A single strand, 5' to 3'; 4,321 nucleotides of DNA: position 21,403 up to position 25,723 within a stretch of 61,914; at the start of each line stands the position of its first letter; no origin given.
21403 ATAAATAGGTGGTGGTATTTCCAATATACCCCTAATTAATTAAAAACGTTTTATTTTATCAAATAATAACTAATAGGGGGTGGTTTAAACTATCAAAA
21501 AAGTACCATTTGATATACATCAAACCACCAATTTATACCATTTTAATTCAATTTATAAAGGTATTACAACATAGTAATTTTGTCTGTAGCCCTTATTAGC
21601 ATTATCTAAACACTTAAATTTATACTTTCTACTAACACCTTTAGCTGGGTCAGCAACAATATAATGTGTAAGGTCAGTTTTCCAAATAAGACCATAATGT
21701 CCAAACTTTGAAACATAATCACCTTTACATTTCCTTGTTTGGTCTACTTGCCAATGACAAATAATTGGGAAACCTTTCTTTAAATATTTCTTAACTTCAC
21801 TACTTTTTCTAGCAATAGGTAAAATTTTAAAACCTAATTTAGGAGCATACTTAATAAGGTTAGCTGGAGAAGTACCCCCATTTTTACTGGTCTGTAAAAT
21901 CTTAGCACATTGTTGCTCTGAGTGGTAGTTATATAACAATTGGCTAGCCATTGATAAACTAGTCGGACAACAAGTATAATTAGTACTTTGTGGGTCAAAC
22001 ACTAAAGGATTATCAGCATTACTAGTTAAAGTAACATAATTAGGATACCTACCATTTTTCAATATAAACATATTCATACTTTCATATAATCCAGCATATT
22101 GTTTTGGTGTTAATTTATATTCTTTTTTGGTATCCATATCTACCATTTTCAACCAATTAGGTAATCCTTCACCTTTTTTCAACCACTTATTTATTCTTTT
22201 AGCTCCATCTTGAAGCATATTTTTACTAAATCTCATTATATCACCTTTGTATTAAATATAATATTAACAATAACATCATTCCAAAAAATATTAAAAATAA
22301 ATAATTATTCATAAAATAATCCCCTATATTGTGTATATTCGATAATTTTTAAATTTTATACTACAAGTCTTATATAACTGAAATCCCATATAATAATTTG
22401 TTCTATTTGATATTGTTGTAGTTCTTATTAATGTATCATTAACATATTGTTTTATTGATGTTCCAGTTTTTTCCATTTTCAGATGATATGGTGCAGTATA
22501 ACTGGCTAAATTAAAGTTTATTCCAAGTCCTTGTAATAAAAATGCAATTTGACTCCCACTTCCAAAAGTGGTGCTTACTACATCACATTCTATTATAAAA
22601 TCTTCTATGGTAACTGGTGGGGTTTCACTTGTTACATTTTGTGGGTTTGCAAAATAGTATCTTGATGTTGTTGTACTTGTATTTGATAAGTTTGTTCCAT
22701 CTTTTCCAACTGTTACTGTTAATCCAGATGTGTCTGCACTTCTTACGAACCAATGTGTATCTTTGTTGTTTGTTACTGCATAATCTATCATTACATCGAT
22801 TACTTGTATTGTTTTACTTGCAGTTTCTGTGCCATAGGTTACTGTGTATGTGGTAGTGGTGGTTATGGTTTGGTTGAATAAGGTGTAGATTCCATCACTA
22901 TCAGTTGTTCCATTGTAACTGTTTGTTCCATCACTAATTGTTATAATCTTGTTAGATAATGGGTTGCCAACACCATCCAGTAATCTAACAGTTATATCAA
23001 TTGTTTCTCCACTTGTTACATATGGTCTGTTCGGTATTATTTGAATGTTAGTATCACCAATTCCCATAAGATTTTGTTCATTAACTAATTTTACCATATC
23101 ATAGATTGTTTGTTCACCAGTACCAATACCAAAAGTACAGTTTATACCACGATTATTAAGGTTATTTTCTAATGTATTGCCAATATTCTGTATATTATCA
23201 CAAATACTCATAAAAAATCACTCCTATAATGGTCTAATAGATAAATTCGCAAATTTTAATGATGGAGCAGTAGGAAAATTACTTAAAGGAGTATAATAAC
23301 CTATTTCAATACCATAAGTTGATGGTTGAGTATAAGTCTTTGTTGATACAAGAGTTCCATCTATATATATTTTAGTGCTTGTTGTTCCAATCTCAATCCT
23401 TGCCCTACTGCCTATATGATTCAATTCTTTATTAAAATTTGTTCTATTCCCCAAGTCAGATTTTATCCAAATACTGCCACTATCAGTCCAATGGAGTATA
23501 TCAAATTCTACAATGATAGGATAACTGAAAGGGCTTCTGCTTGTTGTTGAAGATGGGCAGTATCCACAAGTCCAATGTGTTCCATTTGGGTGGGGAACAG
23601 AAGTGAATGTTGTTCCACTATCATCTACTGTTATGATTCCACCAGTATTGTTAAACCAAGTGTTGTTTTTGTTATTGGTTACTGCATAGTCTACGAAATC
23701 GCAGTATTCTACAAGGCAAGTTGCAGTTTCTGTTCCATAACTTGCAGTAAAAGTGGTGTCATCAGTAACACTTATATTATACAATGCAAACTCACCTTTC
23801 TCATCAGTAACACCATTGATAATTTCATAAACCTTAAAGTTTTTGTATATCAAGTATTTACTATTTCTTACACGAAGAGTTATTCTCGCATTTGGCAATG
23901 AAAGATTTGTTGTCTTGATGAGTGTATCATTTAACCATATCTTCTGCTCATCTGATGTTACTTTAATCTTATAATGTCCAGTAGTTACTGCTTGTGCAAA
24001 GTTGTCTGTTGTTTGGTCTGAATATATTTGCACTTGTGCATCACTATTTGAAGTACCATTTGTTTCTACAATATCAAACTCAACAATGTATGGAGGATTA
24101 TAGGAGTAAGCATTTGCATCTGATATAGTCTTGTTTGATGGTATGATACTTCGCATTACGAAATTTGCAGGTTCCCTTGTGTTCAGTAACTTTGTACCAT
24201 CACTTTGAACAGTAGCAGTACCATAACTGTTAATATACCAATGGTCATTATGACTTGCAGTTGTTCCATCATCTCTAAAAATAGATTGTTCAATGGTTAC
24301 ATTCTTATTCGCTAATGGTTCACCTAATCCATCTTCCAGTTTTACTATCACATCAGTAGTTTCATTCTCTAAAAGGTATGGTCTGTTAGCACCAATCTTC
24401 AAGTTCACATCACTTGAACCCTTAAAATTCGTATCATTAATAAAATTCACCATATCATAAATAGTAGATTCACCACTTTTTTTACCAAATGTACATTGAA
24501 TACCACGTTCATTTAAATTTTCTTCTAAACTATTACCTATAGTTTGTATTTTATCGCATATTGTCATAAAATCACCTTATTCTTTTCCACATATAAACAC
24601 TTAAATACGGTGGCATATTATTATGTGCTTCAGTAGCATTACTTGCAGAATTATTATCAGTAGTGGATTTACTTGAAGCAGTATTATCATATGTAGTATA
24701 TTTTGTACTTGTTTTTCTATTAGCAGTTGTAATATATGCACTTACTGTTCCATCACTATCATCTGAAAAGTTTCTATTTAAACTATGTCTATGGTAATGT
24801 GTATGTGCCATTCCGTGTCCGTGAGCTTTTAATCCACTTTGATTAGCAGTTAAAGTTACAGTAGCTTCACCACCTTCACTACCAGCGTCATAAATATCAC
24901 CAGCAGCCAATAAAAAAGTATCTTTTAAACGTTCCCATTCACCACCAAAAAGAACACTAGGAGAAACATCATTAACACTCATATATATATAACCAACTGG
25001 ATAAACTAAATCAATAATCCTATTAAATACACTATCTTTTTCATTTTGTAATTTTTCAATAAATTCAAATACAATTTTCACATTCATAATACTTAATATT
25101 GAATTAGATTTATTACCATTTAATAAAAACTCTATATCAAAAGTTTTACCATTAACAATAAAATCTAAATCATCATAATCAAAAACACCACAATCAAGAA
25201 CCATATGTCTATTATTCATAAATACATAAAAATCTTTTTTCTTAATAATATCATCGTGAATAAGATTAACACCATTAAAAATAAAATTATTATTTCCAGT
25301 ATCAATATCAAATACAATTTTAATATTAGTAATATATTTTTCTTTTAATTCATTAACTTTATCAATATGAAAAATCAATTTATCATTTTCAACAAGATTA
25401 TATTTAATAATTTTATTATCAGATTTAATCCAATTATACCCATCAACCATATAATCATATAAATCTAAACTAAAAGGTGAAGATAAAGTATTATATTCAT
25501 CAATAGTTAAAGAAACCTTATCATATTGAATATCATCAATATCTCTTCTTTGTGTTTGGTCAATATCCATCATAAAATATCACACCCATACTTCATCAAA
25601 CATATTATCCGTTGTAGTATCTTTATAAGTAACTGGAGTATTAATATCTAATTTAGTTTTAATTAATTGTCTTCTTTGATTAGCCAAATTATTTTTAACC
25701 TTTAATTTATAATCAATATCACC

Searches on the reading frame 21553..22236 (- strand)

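Call 9: search_protein_families(library=pfam, proteins=[window:21553-22236:-], max_evalue=0.01)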
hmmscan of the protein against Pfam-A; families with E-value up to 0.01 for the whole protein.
window:21553-22236:- (227 aa): 3 families
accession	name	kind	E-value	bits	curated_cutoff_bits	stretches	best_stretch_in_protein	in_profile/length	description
PF03412.21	Peptidase_C39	-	9.9e-10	38.8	22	1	83-203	7-111/133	Peptidase C39 family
PF13529.12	Peptidase_C39_2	-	2.3e-07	31.9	24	1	83-198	8-143/143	Peptidase_C39 like family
PF09373.15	PMBR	-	0.00043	20.7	24.9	0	40-69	3-32/33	Pseudomurein-binding repeat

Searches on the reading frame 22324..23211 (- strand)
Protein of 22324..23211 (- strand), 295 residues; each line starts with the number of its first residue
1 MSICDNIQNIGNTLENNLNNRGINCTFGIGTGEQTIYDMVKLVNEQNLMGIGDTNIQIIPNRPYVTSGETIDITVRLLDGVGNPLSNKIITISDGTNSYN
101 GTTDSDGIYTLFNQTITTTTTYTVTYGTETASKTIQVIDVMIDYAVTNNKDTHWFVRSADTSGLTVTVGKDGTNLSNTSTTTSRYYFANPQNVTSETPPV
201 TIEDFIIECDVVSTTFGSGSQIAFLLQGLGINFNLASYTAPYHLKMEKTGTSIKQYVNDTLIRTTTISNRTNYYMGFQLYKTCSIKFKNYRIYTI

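Call 9: search_protein_families(library=pfam, proteins=[window:22324-23211:-], max_evalue=0.01)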
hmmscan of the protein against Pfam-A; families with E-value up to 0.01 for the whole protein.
window:22324-23211:- (295 aa): 1 family
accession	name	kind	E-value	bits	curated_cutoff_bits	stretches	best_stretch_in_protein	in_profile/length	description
PF17789.7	MG4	-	0.00021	21.9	24.7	1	67-132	12-79/95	Macroglobulin domain MG4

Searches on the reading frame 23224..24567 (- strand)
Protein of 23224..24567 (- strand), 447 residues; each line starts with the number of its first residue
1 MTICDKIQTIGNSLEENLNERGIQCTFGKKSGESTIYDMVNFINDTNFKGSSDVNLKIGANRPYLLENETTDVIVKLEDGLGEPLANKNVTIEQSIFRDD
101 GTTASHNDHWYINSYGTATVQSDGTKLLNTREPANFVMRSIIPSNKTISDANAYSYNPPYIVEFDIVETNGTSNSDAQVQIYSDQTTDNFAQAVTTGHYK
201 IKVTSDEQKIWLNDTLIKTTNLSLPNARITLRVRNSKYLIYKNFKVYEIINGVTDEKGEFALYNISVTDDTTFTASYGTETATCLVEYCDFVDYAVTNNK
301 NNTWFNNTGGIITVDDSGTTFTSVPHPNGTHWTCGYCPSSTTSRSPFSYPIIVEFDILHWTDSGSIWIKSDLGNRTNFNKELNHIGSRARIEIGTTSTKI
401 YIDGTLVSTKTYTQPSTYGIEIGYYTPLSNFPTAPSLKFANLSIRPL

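Call 9: search_protein_families(library=pfam, proteins=[window:23224-24567:-], max_evalue=0.01)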
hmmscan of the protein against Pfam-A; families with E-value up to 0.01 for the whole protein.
window:23224-24567:- (447 aa): 1 family
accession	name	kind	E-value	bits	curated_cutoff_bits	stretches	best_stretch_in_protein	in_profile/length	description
PF02427.23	PSI_PsaE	-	0.00039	20.5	27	0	301-322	13-34/60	Photosystem I reaction centre subunit IV / PsaE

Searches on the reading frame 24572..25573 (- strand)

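Call 9: search_protein_families(library=pfam, proteins=[window:24572-25573:-], max_evalue=0.01)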
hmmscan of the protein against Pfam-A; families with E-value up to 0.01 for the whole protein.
window:24572-25573:- (333 aa): 1 family
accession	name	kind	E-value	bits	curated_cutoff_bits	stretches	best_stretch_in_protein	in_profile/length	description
PF21939.1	Gp10_C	-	6.9e-16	59.9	27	1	186-332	1-139/139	Baseplate structural protein Gp10, C-terminal domain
